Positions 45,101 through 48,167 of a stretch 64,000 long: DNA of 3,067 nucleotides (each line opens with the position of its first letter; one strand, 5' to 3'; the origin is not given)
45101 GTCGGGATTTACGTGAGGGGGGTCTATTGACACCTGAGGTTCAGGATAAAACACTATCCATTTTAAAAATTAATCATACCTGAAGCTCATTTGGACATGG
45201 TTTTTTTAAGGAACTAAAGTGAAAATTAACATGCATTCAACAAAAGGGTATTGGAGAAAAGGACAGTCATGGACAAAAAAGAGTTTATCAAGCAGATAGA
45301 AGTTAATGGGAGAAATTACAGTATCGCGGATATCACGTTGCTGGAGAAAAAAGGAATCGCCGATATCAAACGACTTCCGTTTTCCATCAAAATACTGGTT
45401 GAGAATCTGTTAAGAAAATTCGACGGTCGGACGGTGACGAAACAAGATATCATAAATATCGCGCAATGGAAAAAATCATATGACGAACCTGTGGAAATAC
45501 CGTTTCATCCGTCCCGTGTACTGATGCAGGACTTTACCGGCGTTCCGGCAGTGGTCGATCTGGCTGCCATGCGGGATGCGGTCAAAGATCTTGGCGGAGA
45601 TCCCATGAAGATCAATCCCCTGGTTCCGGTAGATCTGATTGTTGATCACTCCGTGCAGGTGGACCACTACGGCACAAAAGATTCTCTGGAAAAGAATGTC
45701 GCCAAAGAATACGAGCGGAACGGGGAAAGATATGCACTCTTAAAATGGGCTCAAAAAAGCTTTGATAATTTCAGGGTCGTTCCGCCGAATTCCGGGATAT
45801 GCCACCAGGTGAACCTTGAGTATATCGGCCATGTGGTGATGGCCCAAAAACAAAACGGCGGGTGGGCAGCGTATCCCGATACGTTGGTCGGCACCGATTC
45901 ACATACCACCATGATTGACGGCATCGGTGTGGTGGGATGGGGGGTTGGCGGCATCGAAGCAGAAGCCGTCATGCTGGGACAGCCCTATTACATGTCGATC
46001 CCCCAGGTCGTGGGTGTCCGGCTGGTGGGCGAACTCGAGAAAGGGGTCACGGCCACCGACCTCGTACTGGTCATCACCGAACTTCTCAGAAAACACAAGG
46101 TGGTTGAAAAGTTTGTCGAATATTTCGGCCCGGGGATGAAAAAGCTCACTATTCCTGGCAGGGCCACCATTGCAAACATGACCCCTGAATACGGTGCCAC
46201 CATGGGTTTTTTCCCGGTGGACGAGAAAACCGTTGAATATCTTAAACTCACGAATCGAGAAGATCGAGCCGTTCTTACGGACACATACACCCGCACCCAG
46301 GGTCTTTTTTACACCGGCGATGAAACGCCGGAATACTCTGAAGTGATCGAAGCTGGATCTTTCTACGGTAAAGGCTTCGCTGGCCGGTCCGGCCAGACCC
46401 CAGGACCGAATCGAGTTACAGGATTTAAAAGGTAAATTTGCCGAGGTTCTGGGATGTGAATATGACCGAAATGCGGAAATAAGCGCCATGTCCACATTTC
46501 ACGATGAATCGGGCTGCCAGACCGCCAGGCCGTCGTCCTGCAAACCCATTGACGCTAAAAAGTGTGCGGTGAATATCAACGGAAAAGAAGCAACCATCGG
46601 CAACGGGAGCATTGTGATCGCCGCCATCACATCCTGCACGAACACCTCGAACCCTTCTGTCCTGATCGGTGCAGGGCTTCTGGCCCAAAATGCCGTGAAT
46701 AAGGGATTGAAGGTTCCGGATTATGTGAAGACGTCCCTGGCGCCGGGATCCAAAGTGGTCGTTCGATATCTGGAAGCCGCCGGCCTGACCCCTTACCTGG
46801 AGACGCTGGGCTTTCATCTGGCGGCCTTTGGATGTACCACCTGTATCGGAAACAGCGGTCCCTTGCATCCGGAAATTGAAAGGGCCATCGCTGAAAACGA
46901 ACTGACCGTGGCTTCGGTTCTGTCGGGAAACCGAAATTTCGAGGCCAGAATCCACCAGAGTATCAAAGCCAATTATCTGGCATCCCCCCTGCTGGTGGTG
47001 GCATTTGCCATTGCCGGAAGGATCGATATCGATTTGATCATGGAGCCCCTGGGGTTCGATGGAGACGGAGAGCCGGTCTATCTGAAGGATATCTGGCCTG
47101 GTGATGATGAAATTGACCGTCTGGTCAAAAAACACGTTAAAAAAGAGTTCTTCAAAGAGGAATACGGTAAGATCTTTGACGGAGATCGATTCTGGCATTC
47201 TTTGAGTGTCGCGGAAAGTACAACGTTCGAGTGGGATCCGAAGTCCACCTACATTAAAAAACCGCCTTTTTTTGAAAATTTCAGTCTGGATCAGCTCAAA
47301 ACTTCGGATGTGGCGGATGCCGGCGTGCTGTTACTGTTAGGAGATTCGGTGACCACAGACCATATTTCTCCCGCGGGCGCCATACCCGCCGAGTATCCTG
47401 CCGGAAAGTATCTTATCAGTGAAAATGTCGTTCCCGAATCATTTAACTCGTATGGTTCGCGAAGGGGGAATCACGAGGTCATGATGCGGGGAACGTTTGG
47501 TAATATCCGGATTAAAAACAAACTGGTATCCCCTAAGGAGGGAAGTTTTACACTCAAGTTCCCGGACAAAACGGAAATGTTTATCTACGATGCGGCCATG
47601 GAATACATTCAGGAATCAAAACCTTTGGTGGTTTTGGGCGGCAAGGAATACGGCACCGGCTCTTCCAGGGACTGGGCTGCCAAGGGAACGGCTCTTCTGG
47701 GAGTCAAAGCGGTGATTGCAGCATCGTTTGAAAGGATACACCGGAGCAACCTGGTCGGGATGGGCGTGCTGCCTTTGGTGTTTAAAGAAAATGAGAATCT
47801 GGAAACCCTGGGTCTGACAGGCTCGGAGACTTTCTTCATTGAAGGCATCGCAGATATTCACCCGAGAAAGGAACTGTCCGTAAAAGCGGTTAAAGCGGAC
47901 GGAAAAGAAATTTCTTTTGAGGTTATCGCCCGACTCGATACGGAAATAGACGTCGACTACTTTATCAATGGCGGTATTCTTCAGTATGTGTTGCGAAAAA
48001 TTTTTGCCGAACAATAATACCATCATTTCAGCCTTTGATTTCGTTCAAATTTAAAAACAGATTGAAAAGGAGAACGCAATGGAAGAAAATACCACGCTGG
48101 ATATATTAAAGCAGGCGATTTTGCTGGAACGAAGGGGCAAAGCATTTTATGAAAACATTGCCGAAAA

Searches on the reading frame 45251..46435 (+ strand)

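Call 52: search_protein_families(library=pfam, proteins=[window:45251-46435:+], max_evalue=0.0001)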
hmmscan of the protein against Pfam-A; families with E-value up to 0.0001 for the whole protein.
window:45251-46435:+ (394 aa): 1 family
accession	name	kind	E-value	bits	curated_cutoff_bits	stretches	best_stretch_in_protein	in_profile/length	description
PF00330.25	Aconitase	-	3.1e-103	346.7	28.7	1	73-367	4-281/463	Aconitase family (aconitate hydratase)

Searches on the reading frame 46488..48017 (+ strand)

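Call 52: search_protein_families(library=pfam, proteins=[window:46488-48017:+], max_evalue=0.0001)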
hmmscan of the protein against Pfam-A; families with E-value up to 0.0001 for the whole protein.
window:46488-48017:+ (509 aa): 2 families
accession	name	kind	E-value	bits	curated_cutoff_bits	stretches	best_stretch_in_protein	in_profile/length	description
PF00330.25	Aconitase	-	2.8e-47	162.2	28.7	1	25-177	322-463/463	Aconitase family (aconitate hydratase)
PF00694.25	Aconitase_C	-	2.4e-41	141.6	22.8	1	307-434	3-130/131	Aconitase C-terminal domain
